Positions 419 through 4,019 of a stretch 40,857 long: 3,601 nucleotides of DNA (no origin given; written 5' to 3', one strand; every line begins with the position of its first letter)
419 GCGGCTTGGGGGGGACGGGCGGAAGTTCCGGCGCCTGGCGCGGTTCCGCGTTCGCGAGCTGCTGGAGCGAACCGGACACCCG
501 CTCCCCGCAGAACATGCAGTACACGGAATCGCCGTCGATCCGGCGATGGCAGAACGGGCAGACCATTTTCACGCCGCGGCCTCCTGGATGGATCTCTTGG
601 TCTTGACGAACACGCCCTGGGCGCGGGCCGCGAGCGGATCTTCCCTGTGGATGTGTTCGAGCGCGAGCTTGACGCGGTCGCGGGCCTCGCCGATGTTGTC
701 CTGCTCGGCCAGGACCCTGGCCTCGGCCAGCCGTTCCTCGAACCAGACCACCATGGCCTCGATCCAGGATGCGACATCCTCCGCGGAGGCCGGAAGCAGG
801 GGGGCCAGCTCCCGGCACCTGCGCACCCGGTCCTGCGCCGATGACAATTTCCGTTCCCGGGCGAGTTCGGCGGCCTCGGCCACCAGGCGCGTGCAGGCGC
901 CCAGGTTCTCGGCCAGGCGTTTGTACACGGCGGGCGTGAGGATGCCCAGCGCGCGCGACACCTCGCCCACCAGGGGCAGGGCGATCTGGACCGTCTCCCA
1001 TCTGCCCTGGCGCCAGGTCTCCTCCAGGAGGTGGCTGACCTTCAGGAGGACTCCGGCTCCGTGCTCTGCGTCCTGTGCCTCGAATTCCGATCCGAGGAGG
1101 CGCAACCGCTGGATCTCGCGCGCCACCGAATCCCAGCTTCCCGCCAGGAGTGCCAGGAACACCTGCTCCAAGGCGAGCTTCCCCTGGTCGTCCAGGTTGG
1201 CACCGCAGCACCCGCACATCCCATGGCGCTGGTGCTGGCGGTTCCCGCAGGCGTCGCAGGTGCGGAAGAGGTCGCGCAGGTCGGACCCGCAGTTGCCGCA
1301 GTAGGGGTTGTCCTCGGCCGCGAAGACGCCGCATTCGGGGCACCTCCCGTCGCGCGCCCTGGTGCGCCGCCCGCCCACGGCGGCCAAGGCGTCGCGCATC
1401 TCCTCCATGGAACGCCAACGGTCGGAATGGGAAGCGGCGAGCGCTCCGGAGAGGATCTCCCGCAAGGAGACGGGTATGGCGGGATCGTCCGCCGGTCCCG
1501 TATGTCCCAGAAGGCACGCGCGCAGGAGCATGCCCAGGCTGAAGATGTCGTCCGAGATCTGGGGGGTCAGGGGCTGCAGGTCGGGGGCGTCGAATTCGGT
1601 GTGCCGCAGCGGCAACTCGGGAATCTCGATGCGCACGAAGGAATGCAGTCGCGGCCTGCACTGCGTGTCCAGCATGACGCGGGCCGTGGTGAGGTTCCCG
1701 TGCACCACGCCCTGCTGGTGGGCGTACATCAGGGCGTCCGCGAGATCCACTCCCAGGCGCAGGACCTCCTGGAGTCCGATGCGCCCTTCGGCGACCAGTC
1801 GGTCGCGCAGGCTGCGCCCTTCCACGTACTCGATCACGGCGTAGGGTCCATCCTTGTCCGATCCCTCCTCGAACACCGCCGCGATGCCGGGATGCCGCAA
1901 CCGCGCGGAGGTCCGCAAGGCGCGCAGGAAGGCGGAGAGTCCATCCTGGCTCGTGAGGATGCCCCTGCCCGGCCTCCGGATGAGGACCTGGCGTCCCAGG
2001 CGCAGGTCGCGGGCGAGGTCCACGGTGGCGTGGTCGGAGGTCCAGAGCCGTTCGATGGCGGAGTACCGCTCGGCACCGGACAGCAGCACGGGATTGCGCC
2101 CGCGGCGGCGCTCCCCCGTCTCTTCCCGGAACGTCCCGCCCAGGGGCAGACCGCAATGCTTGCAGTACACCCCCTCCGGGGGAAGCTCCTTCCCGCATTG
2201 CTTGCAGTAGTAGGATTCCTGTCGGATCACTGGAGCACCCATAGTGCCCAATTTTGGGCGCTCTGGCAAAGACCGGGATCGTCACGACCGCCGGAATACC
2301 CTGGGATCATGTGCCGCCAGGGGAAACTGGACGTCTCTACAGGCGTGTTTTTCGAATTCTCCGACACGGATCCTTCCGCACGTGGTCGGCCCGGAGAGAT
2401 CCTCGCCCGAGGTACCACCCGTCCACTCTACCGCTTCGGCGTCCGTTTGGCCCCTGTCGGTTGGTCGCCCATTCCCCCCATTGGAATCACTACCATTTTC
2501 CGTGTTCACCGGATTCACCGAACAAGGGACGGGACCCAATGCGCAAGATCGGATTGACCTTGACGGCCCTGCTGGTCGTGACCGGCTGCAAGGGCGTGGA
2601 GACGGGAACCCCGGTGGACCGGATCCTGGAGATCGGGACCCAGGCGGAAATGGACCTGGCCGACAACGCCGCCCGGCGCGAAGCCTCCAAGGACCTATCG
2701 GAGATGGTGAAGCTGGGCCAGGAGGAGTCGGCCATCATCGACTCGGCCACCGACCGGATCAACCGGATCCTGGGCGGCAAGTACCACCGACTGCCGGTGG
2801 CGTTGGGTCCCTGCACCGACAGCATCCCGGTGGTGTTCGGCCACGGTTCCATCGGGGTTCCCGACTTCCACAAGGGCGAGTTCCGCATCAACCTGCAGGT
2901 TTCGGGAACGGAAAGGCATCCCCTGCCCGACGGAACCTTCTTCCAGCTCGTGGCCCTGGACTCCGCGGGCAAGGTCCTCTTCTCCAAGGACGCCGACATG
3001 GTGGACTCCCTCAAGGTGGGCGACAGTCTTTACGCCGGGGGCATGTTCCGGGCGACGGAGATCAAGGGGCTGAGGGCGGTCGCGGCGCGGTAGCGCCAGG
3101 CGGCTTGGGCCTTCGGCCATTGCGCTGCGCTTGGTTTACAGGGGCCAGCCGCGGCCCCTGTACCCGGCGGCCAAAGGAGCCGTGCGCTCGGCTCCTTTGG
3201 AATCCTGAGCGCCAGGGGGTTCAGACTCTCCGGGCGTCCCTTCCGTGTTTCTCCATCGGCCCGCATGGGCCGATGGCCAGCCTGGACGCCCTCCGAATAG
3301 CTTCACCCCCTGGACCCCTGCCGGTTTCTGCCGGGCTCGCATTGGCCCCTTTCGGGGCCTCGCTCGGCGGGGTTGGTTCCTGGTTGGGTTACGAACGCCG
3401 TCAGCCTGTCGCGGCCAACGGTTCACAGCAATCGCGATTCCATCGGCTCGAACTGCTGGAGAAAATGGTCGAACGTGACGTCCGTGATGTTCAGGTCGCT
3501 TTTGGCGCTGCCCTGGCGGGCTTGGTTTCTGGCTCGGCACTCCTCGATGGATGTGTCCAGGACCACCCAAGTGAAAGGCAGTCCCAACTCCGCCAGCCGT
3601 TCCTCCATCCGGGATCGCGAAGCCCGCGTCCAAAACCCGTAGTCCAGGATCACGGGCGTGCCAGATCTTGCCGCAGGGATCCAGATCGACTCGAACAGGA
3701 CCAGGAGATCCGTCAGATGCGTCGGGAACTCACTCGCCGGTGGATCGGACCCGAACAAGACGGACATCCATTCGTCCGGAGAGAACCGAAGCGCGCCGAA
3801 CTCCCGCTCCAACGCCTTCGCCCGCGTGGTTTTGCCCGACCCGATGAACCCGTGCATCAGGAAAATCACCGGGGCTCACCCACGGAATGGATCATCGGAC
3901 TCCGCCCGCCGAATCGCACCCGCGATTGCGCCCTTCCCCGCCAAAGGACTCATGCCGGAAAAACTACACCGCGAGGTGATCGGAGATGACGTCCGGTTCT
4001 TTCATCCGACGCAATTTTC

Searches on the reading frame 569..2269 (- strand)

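Call 10: search_protein_families(library=pfam, proteins=[window:569-2269:-], max_evalue=0.01)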
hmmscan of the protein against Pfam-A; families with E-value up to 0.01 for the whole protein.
window:569-2269:- (566 aa): 8 families
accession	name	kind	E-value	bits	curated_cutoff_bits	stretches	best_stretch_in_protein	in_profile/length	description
PF12773.13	DZR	-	3.5e-08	33.9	27.3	2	310-356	1-45/45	Double zinc ribbon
PF00069.31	Pkinase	-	4.2e-08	33.3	31.7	1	113-208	44-139/263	Protein kinase domain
PF07714.23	PK_Tyr_Ser-Thr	-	4.2e-08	33.2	23.1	1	108-203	42-138/258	Protein tyrosine and serine/threonine kinase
PF18912.6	DZR_2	-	2.6e-05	24.4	27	1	16-44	18-47/56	Double zinc ribbon domain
PF17032.10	Zn_ribbon_15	-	0.00071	20.8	28.9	0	17-40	50-73/73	zinc-ribbon family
PF13248.11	Zn_ribbon_3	-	0.0012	18.7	27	1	309-331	4-26/26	zinc-ribbon domain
PF13240.11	Zn_Ribbon_1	-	0.002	18.3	25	1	21-43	1-23/23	zinc-ribbon domain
PF10005.14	Zn_ribbon_DZR_6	-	0.009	17.1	23.4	0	20-44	2-26/93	zinc-ribbon domain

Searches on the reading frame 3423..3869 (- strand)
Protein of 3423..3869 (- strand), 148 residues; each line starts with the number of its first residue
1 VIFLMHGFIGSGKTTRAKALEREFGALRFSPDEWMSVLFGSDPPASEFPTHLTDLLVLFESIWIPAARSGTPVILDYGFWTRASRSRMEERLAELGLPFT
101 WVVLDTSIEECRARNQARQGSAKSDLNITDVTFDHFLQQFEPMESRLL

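Call 10: search_protein_families(library=pfam, proteins=[window:3423-3869:-], max_evalue=0.01)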
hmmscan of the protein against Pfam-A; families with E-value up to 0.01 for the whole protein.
window:3423-3869:- (148 aa): 4 families
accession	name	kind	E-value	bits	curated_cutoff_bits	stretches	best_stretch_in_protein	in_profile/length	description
PF13671.12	AAA_33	-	8.1e-26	91.5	27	1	3-142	2-142/143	AAA domain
PF13238.12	AAA_18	-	0.0031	18.4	29.4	0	7-122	5-115/128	AAA domain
PF08433.16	KTI12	-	0.0045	17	22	0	4-26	5-27/271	Chromatin associated protein KTI12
PF07931.18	CPT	-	0.0095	16.2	22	0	2-120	3-130/172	Chloramphenicol phosphotransferase-like protein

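Call 31: find_homologous_proteins(query=window:3423-3869:-, max_evalue=1e-20)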
Query window:3423-3869:- (148 aa): 182 proteins with E <= 1e-20 among 377 candidates; the best 120 are listed.
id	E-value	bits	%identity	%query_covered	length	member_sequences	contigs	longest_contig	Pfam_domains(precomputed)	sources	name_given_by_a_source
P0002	3.6e-94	330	100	100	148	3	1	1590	PF13671.13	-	-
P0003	8.5e-75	267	86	94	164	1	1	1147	PF13671.13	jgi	-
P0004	1.2e-57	212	65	98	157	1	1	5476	PF13671.13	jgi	-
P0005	3.0e-55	204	63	98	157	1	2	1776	PF13671.13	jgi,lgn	-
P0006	1.6e-49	185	62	97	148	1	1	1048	PF13671.13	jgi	-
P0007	4.2e-46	174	55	97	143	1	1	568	PF13671.13,PF08433.17,PF13238.13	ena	-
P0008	4.9e-46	174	57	98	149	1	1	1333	PF13671.13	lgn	-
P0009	2.1e-45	172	57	97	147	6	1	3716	PF13671.13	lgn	-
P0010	3.8e-45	171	58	97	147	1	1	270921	PF13671.13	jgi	-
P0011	2.4e-42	162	52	96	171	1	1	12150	PF13671.13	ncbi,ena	-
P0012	8.5e-42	160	52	97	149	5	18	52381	PF13671.13,PF08433.17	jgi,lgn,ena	-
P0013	3.6e-41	158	50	99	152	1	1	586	PF13671.13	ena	-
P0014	1.1e-40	157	52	97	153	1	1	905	PF13671.13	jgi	jgi:predicted kinase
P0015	1.2e-40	157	52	96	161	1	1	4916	PF13671.13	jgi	jgi:predicted kinase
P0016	1.6e-39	153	48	98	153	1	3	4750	PF13671.13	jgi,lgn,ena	-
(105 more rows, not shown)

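Call 33: find_encoding_contigs(protein=P0003, flank=10000)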
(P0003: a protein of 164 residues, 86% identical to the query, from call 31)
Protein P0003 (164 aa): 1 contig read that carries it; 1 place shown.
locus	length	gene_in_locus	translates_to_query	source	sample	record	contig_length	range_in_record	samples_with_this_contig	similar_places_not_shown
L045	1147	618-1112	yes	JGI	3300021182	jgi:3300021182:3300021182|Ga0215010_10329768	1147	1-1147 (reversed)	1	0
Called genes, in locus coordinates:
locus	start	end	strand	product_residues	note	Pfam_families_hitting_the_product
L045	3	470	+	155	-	?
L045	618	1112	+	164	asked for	PF13671:AAA_33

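Call 34: find_encoding_contigs(protein=P0002, flank=10000)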
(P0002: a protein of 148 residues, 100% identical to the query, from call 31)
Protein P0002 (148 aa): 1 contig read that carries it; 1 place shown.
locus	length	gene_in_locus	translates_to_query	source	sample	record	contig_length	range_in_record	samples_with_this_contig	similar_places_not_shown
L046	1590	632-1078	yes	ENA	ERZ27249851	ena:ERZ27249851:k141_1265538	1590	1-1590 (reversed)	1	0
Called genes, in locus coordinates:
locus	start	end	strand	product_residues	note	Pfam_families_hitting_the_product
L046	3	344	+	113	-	?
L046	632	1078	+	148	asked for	PF13671:AAA_33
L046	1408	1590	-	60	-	?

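Call 39: find_encoding_contigs(protein=P0004, flank=10000)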
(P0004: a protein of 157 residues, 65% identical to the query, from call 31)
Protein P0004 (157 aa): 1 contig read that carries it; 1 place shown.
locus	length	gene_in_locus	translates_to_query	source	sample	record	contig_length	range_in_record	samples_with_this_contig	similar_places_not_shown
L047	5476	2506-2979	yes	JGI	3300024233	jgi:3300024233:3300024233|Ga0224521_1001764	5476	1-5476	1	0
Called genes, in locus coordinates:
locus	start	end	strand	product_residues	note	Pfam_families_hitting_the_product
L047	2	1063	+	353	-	?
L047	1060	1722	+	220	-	-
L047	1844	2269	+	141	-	-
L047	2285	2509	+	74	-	-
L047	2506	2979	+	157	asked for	PF13671:AAA_33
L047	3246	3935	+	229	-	-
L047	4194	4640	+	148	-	-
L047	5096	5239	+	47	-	-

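Call 40: find_encoding_contigs(protein=P0010, flank=6000)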
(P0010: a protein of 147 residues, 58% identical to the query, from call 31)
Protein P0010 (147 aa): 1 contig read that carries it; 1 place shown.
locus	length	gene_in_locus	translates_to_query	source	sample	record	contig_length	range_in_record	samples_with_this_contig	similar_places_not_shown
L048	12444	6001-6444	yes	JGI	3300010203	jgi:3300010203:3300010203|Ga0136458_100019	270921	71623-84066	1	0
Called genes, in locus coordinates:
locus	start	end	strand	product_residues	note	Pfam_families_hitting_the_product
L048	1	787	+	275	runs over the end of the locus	PF00528:BPD_transp_1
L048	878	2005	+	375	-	PF01053:Cys_Met_Meta_PP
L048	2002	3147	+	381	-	PF01053:Cys_Met_Meta_PP, PF00155:Aminotran_1_2 (weak)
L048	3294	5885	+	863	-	PF11791:Aconitase_B_N, PF06434:Aconitase_2_N, PF00330:Aconitase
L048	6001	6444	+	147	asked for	PF13671:AAA_33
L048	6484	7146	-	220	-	-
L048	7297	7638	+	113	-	PF01906:YbjQ_1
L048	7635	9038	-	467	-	PF13620:CarboxypepD_reg (faint)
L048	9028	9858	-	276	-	PF14394:DUF4423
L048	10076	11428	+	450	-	-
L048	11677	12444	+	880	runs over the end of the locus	PF21582:CBM30, PF03425:CBM_11 (weak), PF22848:ASD1_dom (faint)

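Call 61: search_protein_families(library=padloc, proteins=[window:3423-3869:-], max_evalue=0.001)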
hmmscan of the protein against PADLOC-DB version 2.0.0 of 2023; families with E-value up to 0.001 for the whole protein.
window:3423-3869:- (148 aa): 0 families

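Call 62: search_protein_families(library=ncbifam, proteins=[window:3423-3869:-], max_evalue=0.001)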
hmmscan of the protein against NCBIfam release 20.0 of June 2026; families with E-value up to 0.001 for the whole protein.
window:3423-3869:- (148 aa): 0 families
